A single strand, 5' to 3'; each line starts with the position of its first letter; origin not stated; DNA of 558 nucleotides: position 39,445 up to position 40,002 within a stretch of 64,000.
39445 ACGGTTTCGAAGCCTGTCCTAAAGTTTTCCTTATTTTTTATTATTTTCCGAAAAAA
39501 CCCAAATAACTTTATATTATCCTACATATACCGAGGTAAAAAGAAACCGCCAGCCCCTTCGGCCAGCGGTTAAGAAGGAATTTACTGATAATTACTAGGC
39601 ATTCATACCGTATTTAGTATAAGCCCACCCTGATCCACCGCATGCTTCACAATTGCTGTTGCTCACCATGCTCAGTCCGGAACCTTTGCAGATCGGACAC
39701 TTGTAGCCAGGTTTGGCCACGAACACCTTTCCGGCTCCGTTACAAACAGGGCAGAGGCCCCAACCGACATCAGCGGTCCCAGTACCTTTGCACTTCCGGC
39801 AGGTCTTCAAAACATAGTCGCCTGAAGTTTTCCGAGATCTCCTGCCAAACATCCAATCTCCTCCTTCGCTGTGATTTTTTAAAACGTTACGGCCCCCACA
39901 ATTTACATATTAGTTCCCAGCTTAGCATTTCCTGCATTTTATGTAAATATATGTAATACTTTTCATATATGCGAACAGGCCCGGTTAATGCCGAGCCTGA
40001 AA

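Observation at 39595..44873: Uncharacterised locus: three truncated ATP-synthase delta/OSCP C-terminal-domain paralogs around a ChlI-type AAA+ ATPase and a VWA/MIDAS protein, with two mini zinc-finger proteins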

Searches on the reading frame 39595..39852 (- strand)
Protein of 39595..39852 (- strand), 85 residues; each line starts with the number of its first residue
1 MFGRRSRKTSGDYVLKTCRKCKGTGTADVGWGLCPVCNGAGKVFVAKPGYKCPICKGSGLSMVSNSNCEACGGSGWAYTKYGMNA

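Call 3: search_protein_families(library=pfam, proteins=[window:39595-39852:-], max_evalue=1)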
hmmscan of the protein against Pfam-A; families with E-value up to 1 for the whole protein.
window:39595-39852:- (85 aa): 14 families
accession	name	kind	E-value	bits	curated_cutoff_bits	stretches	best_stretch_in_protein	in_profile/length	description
PF00684.25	DnaJ_CXXCXGXG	-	1.4e-08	35.3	32.7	3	18-75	1-65/65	DnaJ central domain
PF15777.11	Anti-TRAP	-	2.9e-07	30.8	32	3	34-61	13-42/59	Tryptophan RNA-binding attenuator protein inhibitory protein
PF23733.2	GRXCR1-2_C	-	0.00082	19.7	26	1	27-62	5-42/47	GRXCR1/2, C-terminal domain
PF17302.8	DUF5351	-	0.0011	19.6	27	0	17-26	19-28/29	Family of unknown function (DUF5351)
PF08063.17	Zn_ribbon_PADR1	-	0.035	14.3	25.1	1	33-53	4-23/42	PADR1 domain, zinc ribbon fold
PF23455.1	DUF7129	-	0.047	13.9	30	1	18-40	14-36/45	Domain of unknown function (DUF7129)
PF25433.1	DUF7895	-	0.059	14.2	27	0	16-44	3-24/75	Domain of unknown function (DUF7895)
PF24042.1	DUF7351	-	0.09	13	31.2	1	9-74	44-103/177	Domain of unknown function (DUF7351)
PF07191.17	Zn_ribbon_6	-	0.21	12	25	0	51-72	2-23/67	Double zinc ribbon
PF20833.2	RNase_E_G_Thio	-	0.24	12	26.8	0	34-43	2-11/86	RNase E/G, Thioredoxin-like domain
PF05715.19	zf-piccolo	-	0.26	12.1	30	0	51-67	2-18/60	Piccolo Zn-finger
PF18912.6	DZR_2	-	0.31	11.3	27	1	34-73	10-44/56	Double zinc ribbon domain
PF13453.11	Zn_ribbon_TFIIB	-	0.6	10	22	0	12-23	16-27/41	Transcription factor zinc-finger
PF19126.5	DUF5810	-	0.69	10.5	26.9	0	49-56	2-9/66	Family of unknown function (DUF5810)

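Call 4: search_protein_families(library=ncbifam, proteins=[window:39595-39852:-], max_evalue=1)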
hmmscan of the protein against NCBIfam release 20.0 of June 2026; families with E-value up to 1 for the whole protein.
window:39595-39852:- (85 aa): 11 families
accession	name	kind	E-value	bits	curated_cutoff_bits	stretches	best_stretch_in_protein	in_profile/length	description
TIGR02642.1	phage_xxxx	hypoth_equivalog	1.6e-07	31.3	101.4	2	50-76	182-208/267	TIGR02642 family protein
TIGR02349.1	DnaJ_bact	equivalog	3.7e-07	29.8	377.2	1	15-80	143-215/354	molecular chaperone DnaJ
NF058604.1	RtpA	equivalog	4.4e-07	29.9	65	3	51-82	11-40/50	anti-TRAP protein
NF008035.0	PRK10767.1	subfamily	4.3e-06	26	338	1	15-77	141-206/374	molecular chaperone DnaJ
NF010894.0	PRK14301.1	equivalog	0.0071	15.4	548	1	16-77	145-209/373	chaperone protein DnaJ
NF010872.0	PRK14279.1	equivalog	0.0092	15.1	556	1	17-77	175-238/394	molecular chaperone DnaJ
NF010885.0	PRK14292.1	equivalog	0.033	13.1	585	1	15-76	139-208/371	chaperone protein DnaJ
NF010874.0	PRK14281.1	equivalog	0.046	12.8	619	1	15-76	163-230/397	chaperone protein DnaJ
NF010871.0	PRK14278.1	equivalog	0.084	11.7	502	1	17-77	141-208/378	molecular chaperone DnaJ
NF041664.1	RNAP_arch_Epp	equivalog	0.3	11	50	0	16-39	1-20/57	transcription elongation factor subunit Spt4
NF033497.1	rubre_like_arch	subfamily_domain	0.62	9.8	32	0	50-73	1-24/34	rubrerythrin-like domain-containing protein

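Call 40: search_protein_families(library=padloc, proteins=[window:39595-39852:-], max_evalue=0.01)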
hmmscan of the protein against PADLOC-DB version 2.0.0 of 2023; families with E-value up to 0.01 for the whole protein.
window:39595-39852:- (85 aa): 1 family
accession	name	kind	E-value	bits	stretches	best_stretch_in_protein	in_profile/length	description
PDLC04253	PDC-M01B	-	0.00016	19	1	51-80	297-324/366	-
